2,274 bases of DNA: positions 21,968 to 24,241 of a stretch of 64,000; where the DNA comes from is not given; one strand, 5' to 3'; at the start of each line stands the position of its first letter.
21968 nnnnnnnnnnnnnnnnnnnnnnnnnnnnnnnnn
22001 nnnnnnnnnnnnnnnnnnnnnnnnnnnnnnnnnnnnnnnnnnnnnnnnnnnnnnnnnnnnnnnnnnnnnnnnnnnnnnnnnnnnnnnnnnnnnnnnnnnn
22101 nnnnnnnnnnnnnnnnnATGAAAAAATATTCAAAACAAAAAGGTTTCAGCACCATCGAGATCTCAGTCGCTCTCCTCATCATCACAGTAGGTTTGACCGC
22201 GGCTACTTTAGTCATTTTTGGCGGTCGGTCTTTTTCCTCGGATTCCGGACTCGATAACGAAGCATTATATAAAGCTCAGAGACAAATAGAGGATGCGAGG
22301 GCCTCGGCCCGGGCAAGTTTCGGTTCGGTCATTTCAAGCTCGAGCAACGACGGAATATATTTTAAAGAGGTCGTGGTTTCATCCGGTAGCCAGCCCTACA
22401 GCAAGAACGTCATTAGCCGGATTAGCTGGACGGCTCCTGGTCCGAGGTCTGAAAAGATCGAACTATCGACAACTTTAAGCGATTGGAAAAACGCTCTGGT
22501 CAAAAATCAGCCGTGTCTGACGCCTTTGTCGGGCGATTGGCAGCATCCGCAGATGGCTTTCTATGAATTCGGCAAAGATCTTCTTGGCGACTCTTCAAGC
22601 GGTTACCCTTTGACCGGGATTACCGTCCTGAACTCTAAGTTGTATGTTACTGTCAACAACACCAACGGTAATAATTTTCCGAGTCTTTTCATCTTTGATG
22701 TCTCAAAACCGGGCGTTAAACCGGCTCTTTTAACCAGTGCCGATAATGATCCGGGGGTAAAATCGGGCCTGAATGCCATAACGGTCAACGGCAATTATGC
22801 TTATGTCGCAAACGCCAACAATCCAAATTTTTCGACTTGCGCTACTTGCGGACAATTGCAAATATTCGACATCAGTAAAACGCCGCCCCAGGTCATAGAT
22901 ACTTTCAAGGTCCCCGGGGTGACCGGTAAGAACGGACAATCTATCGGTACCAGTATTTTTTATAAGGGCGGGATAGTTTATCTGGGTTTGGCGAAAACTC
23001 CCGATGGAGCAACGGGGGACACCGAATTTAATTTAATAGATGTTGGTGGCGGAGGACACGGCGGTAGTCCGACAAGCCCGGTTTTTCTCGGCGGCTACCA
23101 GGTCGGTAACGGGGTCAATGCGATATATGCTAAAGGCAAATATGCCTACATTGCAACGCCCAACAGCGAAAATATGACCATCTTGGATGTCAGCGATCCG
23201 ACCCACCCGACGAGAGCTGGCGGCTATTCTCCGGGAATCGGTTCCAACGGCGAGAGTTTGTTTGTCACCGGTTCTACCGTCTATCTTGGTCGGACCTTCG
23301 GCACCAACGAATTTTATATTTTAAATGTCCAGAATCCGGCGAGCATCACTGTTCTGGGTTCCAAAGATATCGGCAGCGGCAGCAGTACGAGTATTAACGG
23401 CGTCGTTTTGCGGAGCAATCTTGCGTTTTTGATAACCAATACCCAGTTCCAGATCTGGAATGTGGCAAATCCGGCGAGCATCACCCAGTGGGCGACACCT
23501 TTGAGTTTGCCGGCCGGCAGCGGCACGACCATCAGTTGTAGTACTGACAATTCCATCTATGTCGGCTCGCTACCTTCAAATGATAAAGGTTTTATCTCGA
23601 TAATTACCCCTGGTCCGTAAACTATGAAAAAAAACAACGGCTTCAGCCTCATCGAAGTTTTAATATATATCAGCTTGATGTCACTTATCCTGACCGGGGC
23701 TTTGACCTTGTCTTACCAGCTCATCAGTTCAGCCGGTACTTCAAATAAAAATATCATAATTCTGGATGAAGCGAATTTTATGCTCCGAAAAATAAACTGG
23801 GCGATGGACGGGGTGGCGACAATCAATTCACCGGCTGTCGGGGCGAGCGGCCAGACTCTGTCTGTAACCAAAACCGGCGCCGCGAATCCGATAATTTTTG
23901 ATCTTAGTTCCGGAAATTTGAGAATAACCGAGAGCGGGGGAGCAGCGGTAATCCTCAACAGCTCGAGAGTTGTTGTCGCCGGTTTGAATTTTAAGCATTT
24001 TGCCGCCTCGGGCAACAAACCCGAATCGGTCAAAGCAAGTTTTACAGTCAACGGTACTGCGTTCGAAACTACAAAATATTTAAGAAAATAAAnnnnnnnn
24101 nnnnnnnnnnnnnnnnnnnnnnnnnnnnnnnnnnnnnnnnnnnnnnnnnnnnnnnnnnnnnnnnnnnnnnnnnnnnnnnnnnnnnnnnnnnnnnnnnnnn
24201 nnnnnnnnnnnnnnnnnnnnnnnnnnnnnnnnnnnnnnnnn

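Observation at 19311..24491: Minimal ComG/type IV pilus operon whose largest pilin is fused to an LVIVD beta-propeller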

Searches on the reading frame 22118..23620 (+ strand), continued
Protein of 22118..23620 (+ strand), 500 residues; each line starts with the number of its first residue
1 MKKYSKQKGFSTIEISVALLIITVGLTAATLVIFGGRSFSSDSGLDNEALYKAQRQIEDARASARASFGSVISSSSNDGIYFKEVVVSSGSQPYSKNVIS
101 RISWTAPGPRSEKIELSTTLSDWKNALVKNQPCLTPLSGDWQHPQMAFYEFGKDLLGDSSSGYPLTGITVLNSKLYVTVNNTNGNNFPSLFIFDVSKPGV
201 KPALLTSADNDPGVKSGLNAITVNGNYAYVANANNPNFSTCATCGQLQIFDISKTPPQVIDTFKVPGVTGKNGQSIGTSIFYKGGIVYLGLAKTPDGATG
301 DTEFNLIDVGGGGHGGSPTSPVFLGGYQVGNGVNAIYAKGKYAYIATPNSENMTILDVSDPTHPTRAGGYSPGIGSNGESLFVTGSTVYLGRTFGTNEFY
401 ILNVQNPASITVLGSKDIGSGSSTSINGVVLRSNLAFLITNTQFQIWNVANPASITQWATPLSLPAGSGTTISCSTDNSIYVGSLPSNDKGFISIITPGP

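Call 27: find_related_loci(query=A2, collection=genome_contigs, flank=10000)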
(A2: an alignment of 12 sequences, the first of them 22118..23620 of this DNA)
Query A2 (500 aa) in genome_contigs; peptide patterns used: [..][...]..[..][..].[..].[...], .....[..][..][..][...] (x = any residue, [..] = any of these).
54 stretches matched a pattern; 16 encode a relative of the query (tblastn E <= 1e-3); 16 distinct loci.
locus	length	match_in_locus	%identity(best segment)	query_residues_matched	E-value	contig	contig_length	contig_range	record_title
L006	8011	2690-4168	50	1-497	3e-141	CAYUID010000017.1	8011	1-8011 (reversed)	MAG TPA_asm: uncultured Candidatus Saccharibacteria bacterium isolate SRP273308_co1_430 genome assembly, contig: NODE_14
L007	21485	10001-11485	49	6-500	3e-139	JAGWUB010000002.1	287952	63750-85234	MAG: Patescibacteria group bacterium isolate REEB387 contig-150_7, whole genome shotgun sequence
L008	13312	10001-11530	49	3-500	1e-138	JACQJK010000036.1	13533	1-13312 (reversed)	MAG: Candidatus Doudnabacteria bacterium isolate NC_groundwater_1149_Ag_S-0.1um_50_29 S_p1_S3_coassembly_k141_545547, wh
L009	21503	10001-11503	46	1-500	2e-138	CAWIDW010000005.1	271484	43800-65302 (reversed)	MAG: uncultured bacterium isolate MFD04540.bin.3.21 genome assembly, contig: contig_49379, whole genome shotgun sequence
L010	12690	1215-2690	48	9-497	1e-135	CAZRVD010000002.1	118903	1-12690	MAG TPA_asm: uncultured Candidatus Saccharibacteria bacterium isolate SRP178908_co1_5 genome assembly, contig: NODE_59_l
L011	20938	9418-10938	45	2-497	5e-127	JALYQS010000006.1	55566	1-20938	MAG: bacterium isolate MDV bin69 SD1454-56_k127_2048962, whole genome shotgun sequence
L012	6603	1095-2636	47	4-497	1e-125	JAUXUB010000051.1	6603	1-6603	MAG: bacterium isolate C13_metabat.bin.52 C13_k141_28823, whole genome shotgun sequence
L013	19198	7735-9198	49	7-497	2e-131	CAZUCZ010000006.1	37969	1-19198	MAG TPA_asm: uncultured Candidatus Saccharibacteria bacterium isolate SRP257259_co1_159 genome assembly, contig: NODE_10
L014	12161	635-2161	44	3-497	9e-114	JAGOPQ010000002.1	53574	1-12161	MAG: Candidatus Paceibacterota bacterium isolate Gw_Eff_bin_121 Gw_Eff_939_length_53574_cov_6.086534, whole genome shotg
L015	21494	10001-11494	42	8-497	6e-109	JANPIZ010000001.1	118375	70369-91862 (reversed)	MAG: Candidatus Nomurabacteria bacterium isolate VAR_61_metabat_48 VAR_61_k141_1707191, whole genome shotgun sequence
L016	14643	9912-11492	43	3-497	5e-108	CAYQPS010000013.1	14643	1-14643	MAG TPA_asm: uncultured Candidatus Saccharibacteria bacterium isolate SRP136066_co1_148 genome assembly, contig: NODE_46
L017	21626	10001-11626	37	1-498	2e-90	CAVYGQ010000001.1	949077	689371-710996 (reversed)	MAG: Candidatus Doudnabacteria bacterium isolate MFD03726.bin.1.74 genome assembly, contig: contig_17402, whole genome s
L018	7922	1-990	40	192-500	2e-57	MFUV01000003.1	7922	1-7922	MAG: Candidatus Nomurabacteria bacterium RIFCSPLOWO2_01_FULL_39_18 rifcsplowo2_01_scaffold_25237, whole genome shotgun s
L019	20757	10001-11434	29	8-487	2e-50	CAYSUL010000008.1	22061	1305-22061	MAG TPA_asm: uncultured Candidatus Saccharibacteria bacterium isolate SRP302447_co1_302 genome assembly, contig: NODE_63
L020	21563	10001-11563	41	1-497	3e-102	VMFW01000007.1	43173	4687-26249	MAG: Parcubacteria group bacterium Gr01-1014_20 G01um101420_scaffold_249, whole genome shotgun sequence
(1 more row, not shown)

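Call 28: fold_search(model_id=the predicted structure, library=pdb)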
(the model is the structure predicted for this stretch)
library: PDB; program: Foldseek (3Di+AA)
matches with E <= 10: 855; with E <= 0.001: 410
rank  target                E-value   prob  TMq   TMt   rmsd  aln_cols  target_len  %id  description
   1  7qca_SGG              3.1e-09  1.00  0.46  0.69   4.7       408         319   12  Spraguea lophii ribosome (released 2022-11-30)
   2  7mq8_LS               3.3e-08  1.00  0.49  0.54  11.8       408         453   12  Cryo-EM structure of the human SSU processome, state pre-A1 (released 2021-09-22)
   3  4v6w_Ag               3.8e-08  1.00  0.50  0.77   3.2       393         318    9  Structure of the D. melanogaster 80S ribosome (released 2014-07-09)
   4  1u4c_B                5.3e-08  1.00  0.48  0.69   5.3       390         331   11  Structure of spindle checkpoint protein Bub3 (released 2004-08-03)
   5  7nri_B                5.8e-08  1.00  0.42  0.55   8.6       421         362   10  Structure of the darobactin-bound E. coli BAM complex (BamABCDE) (released 2021-04-21)
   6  7mqa_LT               6.4e-08  1.00  0.35  0.22  23.7       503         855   10  Cryo-EM structure of the human SSU processome, state post-A1 (released 2021-09-22)
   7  5ttw_A                6.7e-08  1.00  0.48  0.64   5.4       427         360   10  Crystal Structure of EED in Complex with UNC4859 (released 2017-01-11)
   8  9sob_Q                6.7e-08  1.00  0.35  0.46  17.9       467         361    9  Structural Model of the Nuclear Pore Complex in Arabidopsis thaliana (released 2025-11-05)
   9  4uuy_A                7.0e-08  1.00  0.43  0.63   5.6       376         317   12  Structural Identification of the Vps18 beta-propeller reveals a critical role in the HOPS complex stability and functi (released 2014-10-29)
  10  6ff4_D                8.1e-08  1.00  0.44  0.66   5.6       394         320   12  human Bact spliceosome core structure (released 2018-08-29)
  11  6v3x_A                8.1e-08  1.00  0.44  0.59   8.6       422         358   11  Crystal structure of EED in complex with PALI1-K1241me3 peptide (released 2021-05-26)
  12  7td5_G                8.9e-08  1.00  0.49  0.65   4.7       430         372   11  Structure of human PRC2-EZH1 containing phosphorylated SUZ12 (released 2022-11-16)
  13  7mq8_LQ               1.1e-07  1.00  0.48  0.30  22.6       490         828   10  Cryo-EM structure of the human SSU processome, state pre-A1 (released 2021-09-22)
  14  8g66_A                1.3e-07  1.00  0.45  0.30  23.4       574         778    9  Structure with SJ3149 (released 2023-12-13)
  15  8iyj_e                1.3e-07  1.00  0.32  0.26  23.2       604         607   11  Cryo-EM structure of the 48-nm repeat doublet microtubule from mouse sperm (released 2023-07-05)
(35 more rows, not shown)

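Call 43: list_cluster_members(proteins=[P0001])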
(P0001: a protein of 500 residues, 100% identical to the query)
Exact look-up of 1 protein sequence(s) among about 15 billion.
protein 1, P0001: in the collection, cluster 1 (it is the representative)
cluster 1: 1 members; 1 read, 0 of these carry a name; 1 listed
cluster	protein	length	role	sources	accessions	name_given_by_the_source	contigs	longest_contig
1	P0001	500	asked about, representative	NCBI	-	-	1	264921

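Call 50: search_solved_structures(query=A1, max_evalue=10)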
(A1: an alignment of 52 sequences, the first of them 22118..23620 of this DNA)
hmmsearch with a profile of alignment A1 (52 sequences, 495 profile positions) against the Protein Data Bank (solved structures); distinct sequences matched with E-value up to 10: 9.
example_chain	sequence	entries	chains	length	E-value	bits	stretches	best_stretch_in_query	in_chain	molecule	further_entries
5hrm_A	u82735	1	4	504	0.00033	22.6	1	193-322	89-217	Haloalkylphosphorus hydrolase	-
5ioj_A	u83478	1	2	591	0.00062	21.6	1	193-322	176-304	Haloalkylphosphorus hydrolase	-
9ygm_Sg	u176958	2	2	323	0.008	18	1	417-483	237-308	Receptor for activated C kinase 1, RACK1 protein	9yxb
6emk_B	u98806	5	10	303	0.031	16.1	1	323-454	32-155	Target of rapamycin complex subunit LST8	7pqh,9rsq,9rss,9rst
7tgg_A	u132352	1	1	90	0.27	12.9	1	4-65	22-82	Geopilin domain 1 protein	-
9egp_A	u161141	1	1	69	0.3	12.8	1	4-60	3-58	Geopilin domain 1 protein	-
9tmp_A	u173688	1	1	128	0.91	11.2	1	26-67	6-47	Soluble cytochrome b562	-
8tj2_C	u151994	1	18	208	1.1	11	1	12-71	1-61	Type IV major pilin protein PilA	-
1ri6_A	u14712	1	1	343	1.8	10.2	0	343-441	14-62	putative isomerase ybhE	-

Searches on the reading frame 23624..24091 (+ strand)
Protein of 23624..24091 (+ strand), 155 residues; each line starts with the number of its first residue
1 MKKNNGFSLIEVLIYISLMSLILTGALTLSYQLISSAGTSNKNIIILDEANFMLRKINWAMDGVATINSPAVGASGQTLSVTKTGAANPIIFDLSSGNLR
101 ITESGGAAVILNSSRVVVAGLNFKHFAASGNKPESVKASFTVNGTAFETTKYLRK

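Call 3: search_protein_families(library=pfam, proteins=[window:23624-24091:+], max_evalue=1)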
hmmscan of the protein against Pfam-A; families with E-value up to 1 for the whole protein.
window:23624-24091:+ (155 aa): 1 family
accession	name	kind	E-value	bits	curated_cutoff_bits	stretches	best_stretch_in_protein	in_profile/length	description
PF07963.17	N_methyl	-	1.1e-07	31.6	21.2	1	1-27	1-27/27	Prokaryotic N-terminal methylation motif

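Call 4: search_protein_families(library=ncbifam, proteins=[window:23624-24091:+], max_evalue=1)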
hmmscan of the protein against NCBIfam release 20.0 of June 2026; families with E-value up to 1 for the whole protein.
window:23624-24091:+ (155 aa): 9 families
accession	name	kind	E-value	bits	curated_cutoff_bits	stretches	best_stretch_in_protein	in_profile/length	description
TIGR02532.1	IV_pilin_GFxxxE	domain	0.0016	18.2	16.3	1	5-27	2-24/24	prepilin-type N-terminal cleavage/methylation domain-containing protein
NF007848.0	PRK10557.1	equivalog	0.002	17.5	120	1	2-45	8-51/192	prepilin peptidase-dependent protein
NF041013.1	T4P_ComGE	equivalog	0.0022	18.1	49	1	2-35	1-34/83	competence type IV pilus minor pilin ComGE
NF007660.0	PRK10332.1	equivalog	0.015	15.8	86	1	1-31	5-34/107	prepilin-type N-terminal cleavage/methylation domain-containing protein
TIGR01708.2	typeII_sec_gspH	equivalog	0.025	14.6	80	1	5-32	2-28/169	type II secretion system minor pseudopilin GspH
NF007800.0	PRK10506.1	equivalog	0.029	14.2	158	1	1-25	5-29/163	prepilin peptidase-dependent protein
NF006453.0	PRK08808.1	equivalog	0.11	11.5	295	1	2-39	4-37/211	type II secretion system protein J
NF041002.1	pilin_ComGF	equivalog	0.13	12.4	80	1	4-35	1-32/139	competence type IV pilus minor pilin ComGF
NF040982.1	ComGD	equivalog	0.21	12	70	1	4-33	1-29/139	competence type IV pilus minor pilin ComGD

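Call 48: search_solved_structures(query=A4, max_evalue=10)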
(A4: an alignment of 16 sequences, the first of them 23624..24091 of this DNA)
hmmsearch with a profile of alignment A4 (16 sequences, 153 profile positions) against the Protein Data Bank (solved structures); distinct sequences matched with E-value up to 10: 12.
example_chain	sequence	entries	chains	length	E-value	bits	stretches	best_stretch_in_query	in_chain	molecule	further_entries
8qad_A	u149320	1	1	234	2.3e-07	34.2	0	44-70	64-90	sc-apCC-6-LLIA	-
9r1o_A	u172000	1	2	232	0.02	18.2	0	45-70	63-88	sc-apCC-6-DPH-NR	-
9laa_A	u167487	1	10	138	0.021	18.1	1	2-31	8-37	Type IV pilin protein PilA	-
9egp_A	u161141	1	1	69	0.023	18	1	2-24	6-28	Geopilin domain 1 protein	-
9lab_B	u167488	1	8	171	0.041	17.2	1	1-27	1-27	MSHA major pilin subunit MshA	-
7tgg_A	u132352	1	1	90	0.042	17.1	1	2-23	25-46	Geopilin domain 1 protein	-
8q5h_K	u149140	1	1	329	0.29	14.4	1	32-86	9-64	Kinetochore scaffold 1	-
8ppr_K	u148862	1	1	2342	0.38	14.1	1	30-84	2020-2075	Kinetochore scaffold 1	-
1hze_A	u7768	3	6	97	0.54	13.6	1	44-101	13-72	RIBOFLAVIN SYNTHASE ALPHA CHAIN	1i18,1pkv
8uhf_A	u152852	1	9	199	0.59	13.4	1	8-43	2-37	Toxin co-regulated pilin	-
5yti_A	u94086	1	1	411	2.6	11.3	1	40-125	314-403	Flagellar hook associated protein type 3 FlgL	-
7aef_q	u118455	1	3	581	3.8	10.8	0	68-129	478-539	Phosphoserine phosphatase SerB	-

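Call 83: search_protein_families(library=ncbifam, alignment_id=A4, max_evalue=0.1)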
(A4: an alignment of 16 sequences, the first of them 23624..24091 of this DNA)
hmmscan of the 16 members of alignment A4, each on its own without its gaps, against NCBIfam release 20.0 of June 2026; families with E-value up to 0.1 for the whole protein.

A. member 1, window:23624-24091:+ (155 aa): 6 families
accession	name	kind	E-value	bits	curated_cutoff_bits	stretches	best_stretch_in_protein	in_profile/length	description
TIGR02532.1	IV_pilin_GFxxxE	domain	0.0016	18.2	16.3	1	5-27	2-24/24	prepilin-type N-terminal cleavage/methylation domain-containing protein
NF007848.0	PRK10557.1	equivalog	0.002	17.5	120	1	2-45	8-51/192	prepilin peptidase-dependent protein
NF041013.1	T4P_ComGE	equivalog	0.0022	18.1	49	1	2-35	1-34/83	competence type IV pilus minor pilin ComGE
NF007660.0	PRK10332.1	equivalog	0.015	15.8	86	1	1-31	5-34/107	prepilin-type N-terminal cleavage/methylation domain-containing protein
TIGR01708.2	typeII_sec_gspH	equivalog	0.025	14.6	80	1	5-32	2-28/169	type II secretion system minor pseudopilin GspH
NF007800.0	PRK10506.1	equivalog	0.029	14.2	158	1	1-25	5-29/163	prepilin peptidase-dependent protein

B. families by the number of members that match (of 16 scanned): 22 families
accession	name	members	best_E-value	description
NF041013.1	T4P_ComGE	15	1.4e-05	competence type IV pilus minor pilin ComGE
TIGR02532.1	IV_pilin_GFxxxE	13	0.00014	prepilin-type N-terminal cleavage/methylation domain-containing protein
NF041002.1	pilin_ComGF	10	3e-05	competence type IV pilus minor pilin ComGF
TIGR01708.2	typeII_sec_gspH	10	0.00028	type II secretion system minor pseudopilin GspH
TIGR01707.1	gspI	8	3.8e-05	type II secretion system minor pseudopilin GspI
NF040982.1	ComGD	8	0.0019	competence type IV pilus minor pilin ComGD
NF007848.0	PRK10557.1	7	0.002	prepilin peptidase-dependent protein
NF007800.0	PRK10506.1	7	0.018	prepilin peptidase-dependent protein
TIGR01711.1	gspJ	6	2.3e-05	type II secretion system minor pseudopilin GspJ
NF007862.0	PRK10574.1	5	0.0039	prepilin peptidase-dependent pilin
NF007660.0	PRK10332.1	5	0.0071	prepilin-type N-terminal cleavage/methylation domain-containing protein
NF041775.1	typeIV_PilA_Myxo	3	0.0012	type IV pilin protein PilA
NF047828.1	T3SSXpsI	3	0.0063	type II secretion system protein XpsI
NF040999.1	pilin_ComGC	2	0.015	competence type IV pilus major pilin ComGC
TIGR02596.1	TIGR02596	2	0.019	Verru_Chthon cassette protein D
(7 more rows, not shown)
